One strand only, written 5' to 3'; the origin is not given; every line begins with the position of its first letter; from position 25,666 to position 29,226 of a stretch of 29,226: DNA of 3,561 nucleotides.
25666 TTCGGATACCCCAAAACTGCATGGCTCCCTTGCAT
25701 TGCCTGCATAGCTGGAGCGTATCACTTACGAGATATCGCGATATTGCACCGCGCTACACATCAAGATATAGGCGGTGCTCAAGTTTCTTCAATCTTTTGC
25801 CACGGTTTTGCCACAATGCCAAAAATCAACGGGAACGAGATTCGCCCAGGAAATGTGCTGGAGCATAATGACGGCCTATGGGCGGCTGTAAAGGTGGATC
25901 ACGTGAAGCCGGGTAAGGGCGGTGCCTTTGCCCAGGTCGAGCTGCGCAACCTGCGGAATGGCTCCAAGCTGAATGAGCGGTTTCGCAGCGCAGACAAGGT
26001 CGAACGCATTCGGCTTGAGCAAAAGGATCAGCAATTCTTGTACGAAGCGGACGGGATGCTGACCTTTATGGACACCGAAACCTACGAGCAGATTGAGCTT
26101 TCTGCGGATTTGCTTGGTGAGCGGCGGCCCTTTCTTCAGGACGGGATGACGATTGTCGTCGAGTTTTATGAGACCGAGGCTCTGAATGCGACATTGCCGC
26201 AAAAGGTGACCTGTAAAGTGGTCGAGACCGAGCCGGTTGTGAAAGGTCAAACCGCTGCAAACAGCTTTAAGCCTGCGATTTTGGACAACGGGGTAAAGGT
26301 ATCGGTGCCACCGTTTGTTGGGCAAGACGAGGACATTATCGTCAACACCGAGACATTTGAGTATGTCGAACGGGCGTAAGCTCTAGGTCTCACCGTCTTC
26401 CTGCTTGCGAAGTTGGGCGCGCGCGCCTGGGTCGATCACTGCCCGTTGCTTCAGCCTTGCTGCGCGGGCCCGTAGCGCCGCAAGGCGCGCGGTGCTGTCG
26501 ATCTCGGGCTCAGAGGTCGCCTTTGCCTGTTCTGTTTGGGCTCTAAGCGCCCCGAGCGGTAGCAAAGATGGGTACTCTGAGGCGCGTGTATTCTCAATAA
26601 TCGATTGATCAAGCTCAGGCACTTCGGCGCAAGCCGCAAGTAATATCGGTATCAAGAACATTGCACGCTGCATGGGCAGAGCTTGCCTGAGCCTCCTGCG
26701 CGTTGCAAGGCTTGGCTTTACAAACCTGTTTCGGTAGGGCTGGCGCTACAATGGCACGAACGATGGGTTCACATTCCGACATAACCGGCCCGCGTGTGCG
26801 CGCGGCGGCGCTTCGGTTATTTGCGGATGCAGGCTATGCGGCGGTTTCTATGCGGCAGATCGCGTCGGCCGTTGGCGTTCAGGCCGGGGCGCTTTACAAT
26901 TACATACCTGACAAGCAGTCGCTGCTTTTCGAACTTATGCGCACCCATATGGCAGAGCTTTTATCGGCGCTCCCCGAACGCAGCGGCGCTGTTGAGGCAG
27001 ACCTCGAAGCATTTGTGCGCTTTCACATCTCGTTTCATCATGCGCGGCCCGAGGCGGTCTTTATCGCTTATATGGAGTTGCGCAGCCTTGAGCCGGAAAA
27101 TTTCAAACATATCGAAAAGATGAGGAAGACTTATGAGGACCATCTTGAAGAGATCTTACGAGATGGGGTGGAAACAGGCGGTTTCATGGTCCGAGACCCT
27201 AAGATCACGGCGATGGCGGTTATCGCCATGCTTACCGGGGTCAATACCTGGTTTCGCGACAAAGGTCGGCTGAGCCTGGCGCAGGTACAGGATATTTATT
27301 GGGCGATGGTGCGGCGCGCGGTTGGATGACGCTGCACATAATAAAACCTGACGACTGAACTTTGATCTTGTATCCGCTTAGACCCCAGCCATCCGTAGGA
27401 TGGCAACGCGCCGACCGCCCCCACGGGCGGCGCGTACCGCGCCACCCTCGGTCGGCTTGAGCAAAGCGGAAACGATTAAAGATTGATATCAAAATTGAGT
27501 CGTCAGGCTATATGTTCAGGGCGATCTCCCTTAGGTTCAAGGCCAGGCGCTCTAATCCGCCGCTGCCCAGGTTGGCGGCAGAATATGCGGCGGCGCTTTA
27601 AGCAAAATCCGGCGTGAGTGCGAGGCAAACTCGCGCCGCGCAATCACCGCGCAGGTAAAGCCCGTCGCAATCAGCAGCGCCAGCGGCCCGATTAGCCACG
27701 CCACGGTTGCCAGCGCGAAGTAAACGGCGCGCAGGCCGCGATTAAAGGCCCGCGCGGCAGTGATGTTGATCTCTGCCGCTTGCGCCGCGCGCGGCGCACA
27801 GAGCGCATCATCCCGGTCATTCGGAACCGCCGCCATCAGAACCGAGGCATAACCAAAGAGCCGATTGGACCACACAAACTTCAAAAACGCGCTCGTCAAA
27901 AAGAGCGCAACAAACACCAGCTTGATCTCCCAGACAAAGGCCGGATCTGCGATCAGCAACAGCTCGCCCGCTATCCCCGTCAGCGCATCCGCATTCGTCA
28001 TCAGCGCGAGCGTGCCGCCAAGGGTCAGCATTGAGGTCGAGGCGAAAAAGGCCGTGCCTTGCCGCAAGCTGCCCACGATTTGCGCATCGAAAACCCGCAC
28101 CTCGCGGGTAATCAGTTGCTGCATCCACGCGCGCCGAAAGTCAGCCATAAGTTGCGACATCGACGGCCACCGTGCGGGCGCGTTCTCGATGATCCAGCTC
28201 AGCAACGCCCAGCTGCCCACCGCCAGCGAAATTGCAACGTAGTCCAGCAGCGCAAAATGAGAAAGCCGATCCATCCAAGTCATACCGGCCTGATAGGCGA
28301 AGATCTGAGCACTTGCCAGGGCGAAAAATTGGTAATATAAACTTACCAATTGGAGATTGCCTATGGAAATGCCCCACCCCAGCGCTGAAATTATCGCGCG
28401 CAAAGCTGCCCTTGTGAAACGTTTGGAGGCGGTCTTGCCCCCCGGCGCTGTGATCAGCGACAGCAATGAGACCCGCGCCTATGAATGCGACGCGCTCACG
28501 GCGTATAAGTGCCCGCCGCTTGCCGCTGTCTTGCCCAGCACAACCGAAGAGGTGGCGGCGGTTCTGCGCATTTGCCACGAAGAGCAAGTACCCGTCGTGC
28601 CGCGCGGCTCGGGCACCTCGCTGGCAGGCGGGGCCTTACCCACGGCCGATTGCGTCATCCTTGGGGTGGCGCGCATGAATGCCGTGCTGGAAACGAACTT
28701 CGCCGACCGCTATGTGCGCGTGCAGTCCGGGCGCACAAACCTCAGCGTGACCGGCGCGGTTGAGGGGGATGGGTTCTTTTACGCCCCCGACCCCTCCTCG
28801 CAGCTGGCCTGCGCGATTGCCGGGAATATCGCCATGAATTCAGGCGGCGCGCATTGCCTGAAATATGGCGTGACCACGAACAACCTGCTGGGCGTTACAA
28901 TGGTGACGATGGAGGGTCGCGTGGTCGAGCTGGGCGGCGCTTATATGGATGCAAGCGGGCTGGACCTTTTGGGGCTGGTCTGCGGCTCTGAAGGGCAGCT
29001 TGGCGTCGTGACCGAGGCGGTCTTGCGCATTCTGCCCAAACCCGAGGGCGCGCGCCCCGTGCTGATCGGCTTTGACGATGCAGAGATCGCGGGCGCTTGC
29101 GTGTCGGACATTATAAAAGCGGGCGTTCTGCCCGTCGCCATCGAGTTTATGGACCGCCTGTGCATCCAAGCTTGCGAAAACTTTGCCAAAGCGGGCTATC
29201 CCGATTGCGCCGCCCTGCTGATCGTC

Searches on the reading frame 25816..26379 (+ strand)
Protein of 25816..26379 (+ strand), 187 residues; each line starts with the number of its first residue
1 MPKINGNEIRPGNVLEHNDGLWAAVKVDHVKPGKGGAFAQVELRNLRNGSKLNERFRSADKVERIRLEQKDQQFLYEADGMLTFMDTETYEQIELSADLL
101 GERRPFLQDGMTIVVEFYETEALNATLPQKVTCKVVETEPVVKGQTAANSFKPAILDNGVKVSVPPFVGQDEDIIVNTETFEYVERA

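Call 55: find_related_loci(query=window:25816-26379:+, collection=genome_contigs, flank=3000)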
Query window:25816-26379:+ (187 aa) in genome_contigs; peptide patterns used: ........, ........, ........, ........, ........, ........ (x = any residue, [..] = any of these).
598 stretches matched a pattern (row limit reached: there are more); 577 encode a relative of the query (tblastn E <= 1e-3); the best 80 are kept; 80 distinct loci.
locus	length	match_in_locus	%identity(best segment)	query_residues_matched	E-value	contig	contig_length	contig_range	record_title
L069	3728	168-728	94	1-187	8e-120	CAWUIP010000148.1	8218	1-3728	MAG: uncultured Aliishimia sp. isolate SRR17458630_metabat2_4_1705322976 genome assembly, contig: ERZ21854009.1336, whol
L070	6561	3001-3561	93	1-187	1e-118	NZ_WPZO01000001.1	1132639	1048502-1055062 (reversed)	Ruegeria arenilitoris strain HKCCD9148 NODE_1, whole genome shotgun sequence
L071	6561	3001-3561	93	1-187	1e-118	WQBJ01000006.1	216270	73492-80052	Ruegeria atlantica strain HKCCD9103 NODE_6, whole genome shotgun sequence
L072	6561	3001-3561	93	1-187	4e-118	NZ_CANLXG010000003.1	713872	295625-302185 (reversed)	Uncultured Roseobacter sp. isolate 3-296-3Z.fasta NODE_3, whole genome shotgun sequence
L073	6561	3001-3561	92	1-187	6e-118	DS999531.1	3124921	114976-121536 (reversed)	Rhodobacteraceae bacterium KLH11 scf_1108856220445 genomic scaffold, whole genome shotgun sequence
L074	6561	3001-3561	93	1-187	5e-118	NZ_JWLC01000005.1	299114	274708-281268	Leisingera sp. ANG-M1 contig_5, whole genome shotgun sequence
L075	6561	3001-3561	92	1-187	4e-118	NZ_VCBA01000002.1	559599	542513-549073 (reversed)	Tateyamaria sp. syn59 scaffold00002, whole genome shotgun sequence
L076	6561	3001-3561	93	1-187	5e-118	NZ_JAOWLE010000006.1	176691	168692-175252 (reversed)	Actibacterium sp. XHP0104 NODE_6_length_176691_cov_71.716256, whole genome shotgun sequence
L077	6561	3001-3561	90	1-187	4e-117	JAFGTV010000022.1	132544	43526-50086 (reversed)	MAG: Rhodobacteraceae bacterium isolate ZodW_maxbin.058 k87_3303286, whole genome shotgun sequence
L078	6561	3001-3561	90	1-187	2e-117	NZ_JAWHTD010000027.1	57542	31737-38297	Aestuariicoccus sp. MJ-SS9 NODE_27_length_57542_cov_308.611677, whole genome shotgun sequence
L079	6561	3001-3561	91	1-187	4e-117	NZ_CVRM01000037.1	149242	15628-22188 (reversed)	Phaeobacter italicus strain CECT 7645, whole genome shotgun sequence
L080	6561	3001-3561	91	1-187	5e-117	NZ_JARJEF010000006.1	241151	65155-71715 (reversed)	Pseudophaeobacter profundi strain ZH257 NODE_6_length_241151_cov_65.648811, whole genome shotgun sequence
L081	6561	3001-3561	90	1-187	1e-116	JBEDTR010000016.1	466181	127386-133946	MAG: Marinobacter sp. isolate SIP2_5_Bin10 5mSIPHEX2_10-scaffold_4_c1, whole genome shotgun sequence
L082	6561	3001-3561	91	1-187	1e-116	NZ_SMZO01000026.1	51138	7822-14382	Meridianimarinicoccus aquatilis strain SM1902 SM1902_scaffold26, whole genome shotgun sequence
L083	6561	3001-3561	91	1-187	2e-116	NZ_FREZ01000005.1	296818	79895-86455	Ruegeria sp. Alg231-54 isolate Ruegeria sp. Alg231_54, whole genome shotgun sequence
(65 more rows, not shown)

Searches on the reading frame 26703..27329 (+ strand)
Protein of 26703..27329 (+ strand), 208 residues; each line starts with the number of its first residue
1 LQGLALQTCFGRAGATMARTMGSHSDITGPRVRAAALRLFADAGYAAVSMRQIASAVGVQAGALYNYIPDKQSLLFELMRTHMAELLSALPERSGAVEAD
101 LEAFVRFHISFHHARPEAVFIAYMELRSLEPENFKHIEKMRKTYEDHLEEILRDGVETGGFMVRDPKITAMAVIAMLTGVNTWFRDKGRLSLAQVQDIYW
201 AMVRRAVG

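Call 9: search_protein_families(library=pfam, proteins=[window:26703-27329:+])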
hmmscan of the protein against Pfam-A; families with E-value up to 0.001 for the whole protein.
window:26703-27329:+ (208 aa): 5 families
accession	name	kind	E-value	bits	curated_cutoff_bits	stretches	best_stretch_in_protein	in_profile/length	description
PF17932.6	TetR_C_24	-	1.6e-30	106.1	26.4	1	98-207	5-114/114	Tetracyclin repressor-like, C-terminal domain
PF00440.29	TetR_N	-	7.2e-14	51.7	24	1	34-78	3-47/47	Bacterial regulatory proteins, tetR family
PF17935.6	TetR_C_27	-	2.6e-08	34.4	26.1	1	119-179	26-83/106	Tetracyclin repressor-like, C-terminal domain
PF17938.6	TetR_C_29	-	1.2e-05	25.9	26.2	1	100-175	4-81/119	Tetracyclin repressor-like, C-terminal domain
PF08359.16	TetR_C_4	-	4.8e-05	24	21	1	95-196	20-123/133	YsiA-like protein, C-terminal region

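Call 57: find_encoding_contigs(protein=window:26703-27329:+, flank=3000, max_places=8)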
Protein window:26703-27329:+ (208 aa): no gene with exactly this product is on record in the collection.

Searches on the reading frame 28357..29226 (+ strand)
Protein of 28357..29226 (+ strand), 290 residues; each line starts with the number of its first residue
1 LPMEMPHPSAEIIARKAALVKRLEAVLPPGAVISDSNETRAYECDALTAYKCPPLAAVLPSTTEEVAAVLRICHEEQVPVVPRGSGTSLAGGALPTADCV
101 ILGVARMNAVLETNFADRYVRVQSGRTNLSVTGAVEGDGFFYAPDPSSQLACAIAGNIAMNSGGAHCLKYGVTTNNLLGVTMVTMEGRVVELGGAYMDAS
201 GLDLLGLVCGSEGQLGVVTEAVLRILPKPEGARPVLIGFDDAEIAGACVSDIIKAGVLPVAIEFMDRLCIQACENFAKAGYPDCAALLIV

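Call 9: search_protein_families(library=pfam, proteins=[window:28357-29226:+])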
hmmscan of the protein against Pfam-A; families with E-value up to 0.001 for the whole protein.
window:28357-29226:+ (290 aa): 2 families
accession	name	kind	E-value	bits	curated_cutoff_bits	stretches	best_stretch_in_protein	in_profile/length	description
PF01565.28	FAD_binding_4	-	5e-34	117.4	26.4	1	54-193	1-139/139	FAD binding domain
PF02913.24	FAD-oxidase_C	-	8.3e-07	29.4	21.2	1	229-290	2-66/248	FAD linked oxidases, C-terminal domain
